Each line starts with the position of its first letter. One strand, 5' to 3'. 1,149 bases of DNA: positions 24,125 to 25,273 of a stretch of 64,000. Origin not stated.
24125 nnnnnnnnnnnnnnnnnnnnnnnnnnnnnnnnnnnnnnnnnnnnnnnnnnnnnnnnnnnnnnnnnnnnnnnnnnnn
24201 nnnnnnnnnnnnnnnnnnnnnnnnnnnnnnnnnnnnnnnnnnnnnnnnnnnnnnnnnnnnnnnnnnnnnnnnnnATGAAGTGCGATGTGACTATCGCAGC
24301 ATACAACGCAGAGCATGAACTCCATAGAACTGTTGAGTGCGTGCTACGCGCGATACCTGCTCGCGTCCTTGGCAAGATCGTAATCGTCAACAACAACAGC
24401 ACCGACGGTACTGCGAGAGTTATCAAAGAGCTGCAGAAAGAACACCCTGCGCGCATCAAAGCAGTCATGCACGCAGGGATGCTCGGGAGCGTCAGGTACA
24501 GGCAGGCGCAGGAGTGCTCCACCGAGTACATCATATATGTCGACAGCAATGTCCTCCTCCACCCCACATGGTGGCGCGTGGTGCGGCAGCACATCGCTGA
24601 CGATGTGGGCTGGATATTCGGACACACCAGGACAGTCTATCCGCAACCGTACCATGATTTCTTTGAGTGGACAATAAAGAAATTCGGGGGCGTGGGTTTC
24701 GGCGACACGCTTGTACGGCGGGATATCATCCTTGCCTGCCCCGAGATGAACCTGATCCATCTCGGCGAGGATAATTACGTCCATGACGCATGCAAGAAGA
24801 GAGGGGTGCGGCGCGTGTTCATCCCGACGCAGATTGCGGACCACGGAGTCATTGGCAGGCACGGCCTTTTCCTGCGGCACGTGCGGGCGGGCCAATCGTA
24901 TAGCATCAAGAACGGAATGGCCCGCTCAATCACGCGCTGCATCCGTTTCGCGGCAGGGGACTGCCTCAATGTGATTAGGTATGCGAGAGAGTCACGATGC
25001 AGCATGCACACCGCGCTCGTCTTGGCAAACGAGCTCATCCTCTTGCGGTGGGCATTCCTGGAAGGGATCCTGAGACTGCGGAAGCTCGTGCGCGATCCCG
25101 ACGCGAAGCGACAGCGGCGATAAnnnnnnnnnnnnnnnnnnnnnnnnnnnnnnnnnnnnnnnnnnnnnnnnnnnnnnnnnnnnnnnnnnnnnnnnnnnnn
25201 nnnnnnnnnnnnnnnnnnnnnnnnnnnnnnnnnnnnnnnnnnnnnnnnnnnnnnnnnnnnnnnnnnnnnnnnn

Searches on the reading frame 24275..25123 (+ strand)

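Call 4: search_protein_families(library=ncbifam, proteins=[window:24275-25123:+], max_evalue=0.001)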
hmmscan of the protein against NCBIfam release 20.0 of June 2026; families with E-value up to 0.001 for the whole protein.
window:24275-25123:+ (282 aa): 6 families
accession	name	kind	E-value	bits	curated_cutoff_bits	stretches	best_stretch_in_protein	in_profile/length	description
NF038302.1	EPS_HpsE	equivalog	9.9e-10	37.9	300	1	4-100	4-104/307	hormogonium polysaccharide biosynthesis glycosyltransferase HpsE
TIGR03937.1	PgaC_IcaA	equivalog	5.5e-06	25.6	422.3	1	5-108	49-151/407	poly-beta-1,6-N-acetyl-D-glucosamine synthase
NF007482.0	PRK10073.1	equivalog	5.5e-06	25.6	423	1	4-101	9-104/334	glycosyltransferase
NF041875.1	EPS_EpsD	equivalog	9.8e-05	21.9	370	1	4-99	2-96/325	exopolysaccharide biosynthesis glycosyltransferase EpsD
NF047683.1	TeichurnBiosyTuaG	equivalog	0.00014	21.6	400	1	5-92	10-96/252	teichuronic acid biosynthesis protein TuaG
TIGR03111.1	glyc2_xrt_Gpos1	hypoth_equivalog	0.00051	19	363.95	1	5-97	53-146/439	TIGR03111 family XrtG-associated glycosyltransferase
